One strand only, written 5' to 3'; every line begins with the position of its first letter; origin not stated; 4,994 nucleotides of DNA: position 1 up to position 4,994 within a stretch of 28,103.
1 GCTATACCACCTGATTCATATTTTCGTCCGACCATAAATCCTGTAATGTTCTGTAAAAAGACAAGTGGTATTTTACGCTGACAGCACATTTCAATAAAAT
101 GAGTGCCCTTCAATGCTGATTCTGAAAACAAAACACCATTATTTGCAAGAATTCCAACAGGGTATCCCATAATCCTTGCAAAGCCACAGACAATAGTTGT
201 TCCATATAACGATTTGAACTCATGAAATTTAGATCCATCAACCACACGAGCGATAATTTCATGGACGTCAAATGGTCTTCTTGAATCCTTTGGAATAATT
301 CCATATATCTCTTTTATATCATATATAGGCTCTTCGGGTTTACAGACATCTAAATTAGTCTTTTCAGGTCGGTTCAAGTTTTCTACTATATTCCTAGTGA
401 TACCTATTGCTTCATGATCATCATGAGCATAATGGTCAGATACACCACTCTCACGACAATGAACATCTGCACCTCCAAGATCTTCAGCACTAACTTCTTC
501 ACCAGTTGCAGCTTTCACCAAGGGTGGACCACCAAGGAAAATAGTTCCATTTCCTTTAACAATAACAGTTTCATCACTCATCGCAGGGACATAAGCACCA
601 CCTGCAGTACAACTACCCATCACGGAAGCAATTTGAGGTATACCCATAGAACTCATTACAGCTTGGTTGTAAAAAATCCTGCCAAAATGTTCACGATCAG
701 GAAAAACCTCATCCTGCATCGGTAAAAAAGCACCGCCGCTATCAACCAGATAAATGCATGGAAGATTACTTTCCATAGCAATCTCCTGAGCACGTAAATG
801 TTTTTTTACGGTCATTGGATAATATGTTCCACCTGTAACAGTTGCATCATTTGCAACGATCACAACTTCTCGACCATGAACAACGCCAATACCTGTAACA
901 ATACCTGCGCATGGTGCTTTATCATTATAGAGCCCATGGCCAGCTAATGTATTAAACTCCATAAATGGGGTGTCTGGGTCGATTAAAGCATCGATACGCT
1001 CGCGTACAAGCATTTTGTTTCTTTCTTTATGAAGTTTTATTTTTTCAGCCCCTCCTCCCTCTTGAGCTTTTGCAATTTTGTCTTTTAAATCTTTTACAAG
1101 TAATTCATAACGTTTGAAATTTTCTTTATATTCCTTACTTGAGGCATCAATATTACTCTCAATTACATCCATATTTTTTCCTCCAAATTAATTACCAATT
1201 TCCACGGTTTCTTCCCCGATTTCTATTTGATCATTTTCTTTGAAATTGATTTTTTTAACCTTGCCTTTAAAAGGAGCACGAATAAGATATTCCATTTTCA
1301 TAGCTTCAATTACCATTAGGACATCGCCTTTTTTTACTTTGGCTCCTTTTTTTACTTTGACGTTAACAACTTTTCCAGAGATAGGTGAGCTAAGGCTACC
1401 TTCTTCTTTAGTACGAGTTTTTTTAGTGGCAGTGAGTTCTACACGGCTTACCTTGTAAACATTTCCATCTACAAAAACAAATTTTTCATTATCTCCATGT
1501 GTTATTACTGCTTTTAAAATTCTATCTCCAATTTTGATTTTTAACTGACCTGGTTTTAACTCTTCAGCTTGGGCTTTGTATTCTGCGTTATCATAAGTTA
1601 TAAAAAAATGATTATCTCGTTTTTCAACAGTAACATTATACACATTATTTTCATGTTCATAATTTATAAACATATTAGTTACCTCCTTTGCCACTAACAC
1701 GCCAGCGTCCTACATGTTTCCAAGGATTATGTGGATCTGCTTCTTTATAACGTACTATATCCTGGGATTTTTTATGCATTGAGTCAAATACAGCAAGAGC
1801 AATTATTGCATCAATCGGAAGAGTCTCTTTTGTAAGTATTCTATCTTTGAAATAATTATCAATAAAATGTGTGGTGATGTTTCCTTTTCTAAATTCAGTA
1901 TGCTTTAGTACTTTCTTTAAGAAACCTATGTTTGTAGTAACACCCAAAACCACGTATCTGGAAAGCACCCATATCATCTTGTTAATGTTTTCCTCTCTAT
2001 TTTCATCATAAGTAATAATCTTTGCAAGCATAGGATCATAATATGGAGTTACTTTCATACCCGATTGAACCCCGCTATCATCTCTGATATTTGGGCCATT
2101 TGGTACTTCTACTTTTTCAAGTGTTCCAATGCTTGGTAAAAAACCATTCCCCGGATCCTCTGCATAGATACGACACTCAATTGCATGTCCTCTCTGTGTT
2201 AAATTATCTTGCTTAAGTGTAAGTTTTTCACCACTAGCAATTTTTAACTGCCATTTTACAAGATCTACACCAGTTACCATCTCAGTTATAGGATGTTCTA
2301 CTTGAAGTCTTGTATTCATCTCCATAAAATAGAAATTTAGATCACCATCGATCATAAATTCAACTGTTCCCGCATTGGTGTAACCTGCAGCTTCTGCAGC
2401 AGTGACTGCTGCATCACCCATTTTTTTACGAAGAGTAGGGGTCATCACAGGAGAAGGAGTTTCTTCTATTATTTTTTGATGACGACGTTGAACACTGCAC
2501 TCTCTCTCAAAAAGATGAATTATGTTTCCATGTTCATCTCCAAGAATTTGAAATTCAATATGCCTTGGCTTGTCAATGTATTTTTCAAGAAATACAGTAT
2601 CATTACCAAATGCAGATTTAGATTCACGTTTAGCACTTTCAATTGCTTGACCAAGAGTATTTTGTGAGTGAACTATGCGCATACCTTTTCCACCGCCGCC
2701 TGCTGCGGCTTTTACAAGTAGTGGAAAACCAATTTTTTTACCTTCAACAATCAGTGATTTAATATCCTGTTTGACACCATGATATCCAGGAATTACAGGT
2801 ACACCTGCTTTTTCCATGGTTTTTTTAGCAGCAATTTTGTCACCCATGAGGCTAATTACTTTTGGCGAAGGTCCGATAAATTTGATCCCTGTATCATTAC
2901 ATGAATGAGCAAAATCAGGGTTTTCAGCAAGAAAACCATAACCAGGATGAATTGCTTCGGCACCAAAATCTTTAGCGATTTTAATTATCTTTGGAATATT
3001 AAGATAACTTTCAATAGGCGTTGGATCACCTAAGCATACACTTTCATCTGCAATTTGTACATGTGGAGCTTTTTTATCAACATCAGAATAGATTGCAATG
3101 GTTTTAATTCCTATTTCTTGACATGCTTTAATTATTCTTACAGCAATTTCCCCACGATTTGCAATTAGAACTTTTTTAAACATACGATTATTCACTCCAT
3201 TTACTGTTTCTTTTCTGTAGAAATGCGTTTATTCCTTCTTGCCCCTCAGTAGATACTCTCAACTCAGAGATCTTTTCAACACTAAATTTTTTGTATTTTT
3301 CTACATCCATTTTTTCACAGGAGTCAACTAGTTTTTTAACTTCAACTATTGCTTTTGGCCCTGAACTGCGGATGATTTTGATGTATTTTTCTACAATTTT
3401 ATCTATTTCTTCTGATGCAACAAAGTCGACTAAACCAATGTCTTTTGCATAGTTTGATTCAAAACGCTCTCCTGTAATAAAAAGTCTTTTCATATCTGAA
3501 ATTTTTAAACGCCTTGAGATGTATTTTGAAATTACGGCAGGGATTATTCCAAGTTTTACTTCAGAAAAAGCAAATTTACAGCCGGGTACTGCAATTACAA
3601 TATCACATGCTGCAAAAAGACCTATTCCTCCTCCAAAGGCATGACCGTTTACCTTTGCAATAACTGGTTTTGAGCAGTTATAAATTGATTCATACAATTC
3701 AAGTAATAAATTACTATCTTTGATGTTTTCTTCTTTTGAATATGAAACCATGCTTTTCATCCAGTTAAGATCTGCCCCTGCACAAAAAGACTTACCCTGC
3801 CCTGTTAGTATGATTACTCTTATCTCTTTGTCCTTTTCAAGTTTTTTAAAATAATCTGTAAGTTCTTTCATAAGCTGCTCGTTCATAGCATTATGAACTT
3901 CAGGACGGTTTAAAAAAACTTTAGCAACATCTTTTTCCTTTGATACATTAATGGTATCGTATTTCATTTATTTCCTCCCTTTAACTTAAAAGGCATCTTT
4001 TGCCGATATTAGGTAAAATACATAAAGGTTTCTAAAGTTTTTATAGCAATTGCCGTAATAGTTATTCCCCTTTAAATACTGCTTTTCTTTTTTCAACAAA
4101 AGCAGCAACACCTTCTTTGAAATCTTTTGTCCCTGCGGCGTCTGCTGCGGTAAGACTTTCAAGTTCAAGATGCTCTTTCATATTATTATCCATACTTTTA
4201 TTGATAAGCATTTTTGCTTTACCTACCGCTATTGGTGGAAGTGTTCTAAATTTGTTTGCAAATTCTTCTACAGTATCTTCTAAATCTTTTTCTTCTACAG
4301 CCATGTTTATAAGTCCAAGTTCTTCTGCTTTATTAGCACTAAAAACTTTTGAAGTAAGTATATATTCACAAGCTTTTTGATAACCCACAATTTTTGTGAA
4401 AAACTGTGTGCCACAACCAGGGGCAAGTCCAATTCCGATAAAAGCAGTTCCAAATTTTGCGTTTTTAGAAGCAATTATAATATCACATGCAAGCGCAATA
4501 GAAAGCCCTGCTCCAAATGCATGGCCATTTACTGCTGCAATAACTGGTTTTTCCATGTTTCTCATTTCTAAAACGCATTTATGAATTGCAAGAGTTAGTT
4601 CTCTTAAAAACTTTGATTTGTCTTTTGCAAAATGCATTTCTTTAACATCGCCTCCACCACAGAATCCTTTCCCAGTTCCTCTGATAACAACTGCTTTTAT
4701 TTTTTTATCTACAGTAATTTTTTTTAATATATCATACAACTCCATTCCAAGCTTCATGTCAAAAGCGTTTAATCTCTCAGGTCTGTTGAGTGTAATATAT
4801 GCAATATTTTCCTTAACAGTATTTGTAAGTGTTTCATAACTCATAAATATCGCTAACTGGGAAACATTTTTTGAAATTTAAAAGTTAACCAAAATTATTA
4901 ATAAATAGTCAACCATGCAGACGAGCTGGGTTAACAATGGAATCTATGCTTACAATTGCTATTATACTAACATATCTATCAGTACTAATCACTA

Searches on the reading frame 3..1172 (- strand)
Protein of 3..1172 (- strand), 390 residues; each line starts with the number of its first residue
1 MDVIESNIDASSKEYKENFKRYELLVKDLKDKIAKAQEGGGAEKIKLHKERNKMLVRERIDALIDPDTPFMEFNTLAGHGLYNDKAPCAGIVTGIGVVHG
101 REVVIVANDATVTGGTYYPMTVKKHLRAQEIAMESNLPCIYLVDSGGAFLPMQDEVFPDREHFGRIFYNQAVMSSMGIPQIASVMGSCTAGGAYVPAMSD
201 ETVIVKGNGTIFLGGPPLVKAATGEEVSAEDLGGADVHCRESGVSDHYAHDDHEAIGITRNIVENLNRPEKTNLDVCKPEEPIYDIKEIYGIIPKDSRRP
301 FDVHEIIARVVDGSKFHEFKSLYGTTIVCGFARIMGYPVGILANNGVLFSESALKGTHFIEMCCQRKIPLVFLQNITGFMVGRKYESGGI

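Call 3: search_protein_families(library=pfam, proteins=[window:3-1172:-])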
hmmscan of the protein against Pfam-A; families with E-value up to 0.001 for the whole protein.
window:3-1172:- (390 aa): 2 families
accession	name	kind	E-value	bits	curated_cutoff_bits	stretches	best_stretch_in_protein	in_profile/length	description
PF01039.27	Carboxyl_trans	-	3.3e-119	399.1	22.3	1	49-390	3-352/493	Carboxyl transferase domain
PF03255.19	ACCA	-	3.9e-10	39.8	23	1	42-205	54-213/310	Acetyl co-enzyme A carboxylase carboxyltransferase-like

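Call 4: search_protein_families(library=ncbifam, proteins=[window:3-1172:-])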
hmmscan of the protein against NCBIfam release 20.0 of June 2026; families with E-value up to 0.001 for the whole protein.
window:3-1172:- (390 aa): 8 families
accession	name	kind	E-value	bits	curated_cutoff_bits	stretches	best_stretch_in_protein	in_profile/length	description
TIGR01117.1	mmdA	subfamily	6e-78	262.9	998.8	1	26-390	3-373/512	methylmalonyl-CoA decarboxylase subunit alpha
NF041504.1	AccA_sub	subfamily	1.3e-09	37.8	300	1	44-204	3-159/257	carboxyltransferase subunit alpha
NF004344.0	PRK05724.1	equivalog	3.6e-09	36.3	357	1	70-205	80-217/319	acetyl-CoA carboxylase carboxyltransferase subunit alpha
TIGR00513.1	accA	equivalog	3.5e-08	33.2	319.3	1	70-203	80-215/321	acetyl-CoA carboxylase carboxyl transferase subunit alpha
TIGR00515.1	accD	equivalog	4.1e-05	23.1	317.45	1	90-227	109-243/285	acetyl-CoA carboxylase, carboxyltransferase subunit beta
TIGR03133.1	malonate_beta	equivalog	0.0001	21.7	278.15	1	85-226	43-186/274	biotin-independent malonate decarboxylase subunit beta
NF005530.0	PRK07189.1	equivalog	0.00013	21.2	228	1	57-231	19-202/303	biotin-independent malonate decarboxylase subunit beta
NF008971.0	PRK12319.1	equivalog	0.00023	20.8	406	1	69-204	26-163/256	acetyl-CoA carboxylase carboxyl transferase subunit alpha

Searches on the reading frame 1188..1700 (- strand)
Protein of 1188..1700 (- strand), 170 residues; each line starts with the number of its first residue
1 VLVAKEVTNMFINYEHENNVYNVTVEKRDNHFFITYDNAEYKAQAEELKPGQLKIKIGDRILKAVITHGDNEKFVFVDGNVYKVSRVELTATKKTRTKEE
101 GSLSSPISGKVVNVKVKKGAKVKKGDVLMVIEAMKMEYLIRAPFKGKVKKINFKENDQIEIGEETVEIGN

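Call 3: search_protein_families(library=pfam, proteins=[window:1188-1700:-])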
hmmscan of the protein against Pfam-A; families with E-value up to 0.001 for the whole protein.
window:1188-1700:- (170 aa): 6 families
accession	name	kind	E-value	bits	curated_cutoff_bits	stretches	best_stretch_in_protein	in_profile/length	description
PF00364.28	Biotin_lipoyl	-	2.7e-16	59.6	22.1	1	104-167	4-72/73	Biotin-requiring enzyme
PF13533.13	Biotin_lipoyl_2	-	5.2e-15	55.3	29.8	1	103-132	3-32/32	Biotin-lipoyl like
PF13437.12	HlyD_3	-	1.2e-05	26.4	22.2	0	103-134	2-33/106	HlyD family secretion protein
PF16576.10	HlyD_D23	-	2e-05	24.4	30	1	84-134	91-142/214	Barrel-sandwich domain of CusB or HlyD membrane-fusion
PF01597.25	GCV_H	-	7.1e-05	23.1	22.2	1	108-159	30-82/122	Glycine cleavage H-protein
PF05896.17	NQRA_N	-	0.00024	21.7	25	0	109-154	37-81/94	NqrA N-terminal barrel-sandwich hybrid domain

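Call 4: search_protein_families(library=ncbifam, proteins=[window:1188-1700:-])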
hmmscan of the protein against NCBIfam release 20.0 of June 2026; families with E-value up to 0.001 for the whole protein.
window:1188-1700:- (170 aa): 24 families
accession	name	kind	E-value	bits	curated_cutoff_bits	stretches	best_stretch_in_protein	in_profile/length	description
NF006761.0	PRK09282.1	domain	2.8e-19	69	402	1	24-168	459-589/591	pyruvate carboxylase subunit B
NF004173.0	PRK05641.1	equivalog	1.3e-18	68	199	1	31-169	24-153/153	putative acetyl-CoA carboxylase biotin carboxyl carrier protein subunit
NF009554.0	PRK12999.1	equivalog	5.4e-18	64.2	965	1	13-168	987-1145/1147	pyruvate carboxylase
NF010643.0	PRK14040.1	subfamily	1.2e-17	63.6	892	1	37-167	466-593/595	oxaloacetate decarboxylase subunit alpha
TIGR01235.1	pyruv_carbox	equivalog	9.7e-17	59.8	1114.45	1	85-163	1059-1137/1143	pyruvate carboxylase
TIGR01108.1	oadA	equivalog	1.7e-16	59.8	756.5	1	25-163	446-580/582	sodium-extruding oxaloacetate decarboxylase subunit alpha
TIGR02712.1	urea_carbox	equivalog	5.2e-14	50.9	1303.85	1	87-166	1118-1198/1201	urea carboxylase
NF005117.0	PRK06549.1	equivalog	1.7e-12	48.1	159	1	84-168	45-129/130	acetyl-CoA carboxylase biotin carboxyl carrier protein subunit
NF047903.1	MmDecMmdC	equivalog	6.9e-12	45.9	200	1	103-169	66-132/132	methylmalonyl-CoA decarboxylase subunit gamma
NF004547.1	PRK05889.1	equivalog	4.6e-11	42.7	75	1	107-163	9-65/71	biotin/lipoyl-binding carrier protein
NF010645.0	PRK14042.1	equivalog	3.2e-10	39.4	1182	1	64-163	483-588/596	pyruvate carboxylase subunit B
NF006079.0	PRK08225.1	equivalog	7.3e-10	38.8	95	1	107-168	8-69/70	acetyl-CoA carboxylase biotin carboxyl carrier protein subunit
TIGR00531.1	BCCP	equivalog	6.1e-08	33.3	115.2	1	116-168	102-154/156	acetyl-CoA carboxylase biotin carboxyl carrier protein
TIGR01730.1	RND_mfp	subfamily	1.6e-07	30.6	94.9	1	90-135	16-61/322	efflux RND transporter periplasmic adaptor subunit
NF008814.0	PRK11854.1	equivalog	2.4e-07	29.6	722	1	109-165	119-175/637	pyruvate dehydrogenase complex dihydrolipoyllysine-residue acetyltransferase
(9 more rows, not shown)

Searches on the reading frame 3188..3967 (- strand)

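Call 3: search_protein_families(library=pfam, proteins=[window:3188-3967:-])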
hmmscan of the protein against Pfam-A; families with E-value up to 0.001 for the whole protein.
window:3188-3967:- (259 aa): 2 families
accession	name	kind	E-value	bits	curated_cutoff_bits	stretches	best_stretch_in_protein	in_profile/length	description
PF00378.25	ECH_1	-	5.4e-54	183.6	27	1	11-258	3-249/251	Enoyl-CoA hydratase/isomerase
PF16113.10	ECH_2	-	7.1e-34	118.2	27.2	1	16-250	3-238/335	Enoyl-CoA hydratase/isomerase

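Call 4: search_protein_families(library=ncbifam, proteins=[window:3188-3967:-])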
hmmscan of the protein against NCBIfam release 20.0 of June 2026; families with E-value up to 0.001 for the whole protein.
window:3188-3967:- (259 aa): 72 families (the best 25 are shown)
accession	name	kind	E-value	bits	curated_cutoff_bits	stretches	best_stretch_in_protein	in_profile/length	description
NF005675.0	PRK07468.1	equivalog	3.9e-76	256.2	350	1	2-258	2-260/262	crotonase/enoyl-CoA hydratase family protein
NF004227.0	PRK05674.1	equivalog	1.1e-60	205.6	426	1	3-258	4-262/271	gamma-carboxygeranoyl-CoA hydratase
NF005879.0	PRK07827.1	equivalog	1.3e-60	204.8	283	1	5-258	8-260/261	enoyl-CoA hydratase family protein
NF051848.1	EnCoAHydtEchA19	equivalog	4.3e-49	167.4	400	1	6-258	2-256/258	enoyl-CoA hydratase EchA19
NF004475.0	PRK05809.1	subfamily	5.3e-47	160.5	394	1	1-257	1-257/260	short-chain-enoyl-CoA hydratase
NF005073.0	PRK06495.1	subfamily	7.7e-47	159.7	296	1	4-255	4-252/257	enoyl-CoA hydratase/isomerase family protein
NF042430.2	EnCoAhydt_DpgD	equivalog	4.3e-46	157.5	400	1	9-258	2-256/258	enoyl-CoA-hydratase DpgD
NF006008.0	PRK08139.1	equivalog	5.1e-46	157.4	313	1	6-258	13-264/266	enoyl-CoA hydratase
NF006007.0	PRK08138.1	subfamily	5.2e-46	157.1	355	1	9-257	13-258/261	enoyl-CoA hydratase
NF005498.0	PRK07112.1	equivalog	5.8e-46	157.1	250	1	1-258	4-256/258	enoyl-CoA hydratase/isomerase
NF005804.0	PRK07659.1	equivalog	1.2e-44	152.8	311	1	2-257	4-257/260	enoyl-CoA hydratase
NF006588.0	PRK09120.1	equivalog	2.8e-44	151.4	276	1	2-255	6-265/276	p-hydroxycinnamoyl CoA hydratase/lyase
NF005699.0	PRK07509.1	equivalog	9.6e-44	150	249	1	2-253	2-257/267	crotonase/enoyl-CoA hydratase family protein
NF046063.1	oxepin_alt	equivalog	9.9e-44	149.7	300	1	8-255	4-253/254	oxepin-CoA hydrolase, alternative type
NF004794.0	PRK06142.1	equivalog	3e-43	148.4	308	1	2-258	4-271/273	crotonase/enoyl-CoA hydratase family protein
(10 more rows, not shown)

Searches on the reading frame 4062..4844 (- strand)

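Call 3: search_protein_families(library=pfam, proteins=[window:4062-4844:-])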
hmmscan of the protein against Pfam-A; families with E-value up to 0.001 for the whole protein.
window:4062-4844:- (260 aa): 2 families
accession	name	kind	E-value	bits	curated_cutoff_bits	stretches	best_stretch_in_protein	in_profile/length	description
PF00378.25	ECH_1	-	1.3e-61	208.6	27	1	11-259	3-250/251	Enoyl-CoA hydratase/isomerase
PF16113.10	ECH_2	-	7.5e-35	121.4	27.2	1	15-197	2-186/335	Enoyl-CoA hydratase/isomerase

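Call 4: search_protein_families(library=ncbifam, proteins=[window:4062-4844:-])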
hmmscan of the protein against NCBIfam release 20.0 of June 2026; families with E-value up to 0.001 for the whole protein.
window:4062-4844:- (260 aa): 74 families (the best 25 are shown)
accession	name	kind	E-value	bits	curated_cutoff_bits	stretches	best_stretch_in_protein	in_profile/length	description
NF005804.0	PRK07659.1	equivalog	1.2e-58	198.7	311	1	4-259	6-259/260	enoyl-CoA hydratase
TIGR02280.1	PaaB1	equivalog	4.3e-58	196.8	345.15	1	10-260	5-256/256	2-(1,2-epoxy-1,2-dihydrophenyl)acetyl-CoA isomerase PaaG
NF046063.1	oxepin_alt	equivalog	2.5e-57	194.2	300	1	7-255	3-253/254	oxepin-CoA hydrolase, alternative type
NF006109.0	PRK08260.1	subfamily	2.8e-57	194.3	320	1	1-259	1-277/296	enoyl-CoA hydratase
NF004475.0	PRK05809.1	subfamily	3.9e-57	193.7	394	1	2-258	2-258/260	short-chain-enoyl-CoA hydratase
NF005802.0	PRK07657.1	equivalog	3.9e-57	193.7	363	1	6-260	6-260/260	enoyl-CoA hydratase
NF006699.0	PRK09245.1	subfamily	1.5e-56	191.6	354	1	5-259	4-265/266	crotonase/enoyl-CoA hydratase family protein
NF004635.0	PRK05981.1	equivalog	1.7e-56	191.7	351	1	1-259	1-265/266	enoyl-CoA hydratase/isomerase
NF004725.0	PRK06072.1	equivalog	3.6e-56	190.7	293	1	11-260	7-248/248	enoyl-CoA hydratase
NF005700.0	PRK07511.1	subfamily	1e-55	189.1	274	1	5-258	4-259/260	enoyl-CoA hydratase family protein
NF051848.1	EnCoAHydtEchA19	equivalog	2.8e-55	187.7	400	1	11-259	7-257/258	enoyl-CoA hydratase EchA19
NF006007.0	PRK08138.1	subfamily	7.1e-55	186.2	355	1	7-259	11-260/261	enoyl-CoA hydratase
NF004517.0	PRK05862.1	equivalog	1.3e-53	182.1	396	1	1-258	1-255/257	enoyl-CoA hydratase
NF006107.0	PRK08258.1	equivalog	9.2e-53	179.3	330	1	5-260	18-277/277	enoyl-CoA hydratase family protein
NF007239.0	PRK09674.1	equivalog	3.5e-52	177.4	371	1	5-259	5-256/257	2,3-dehydroadipyl-CoA hydratase PaaF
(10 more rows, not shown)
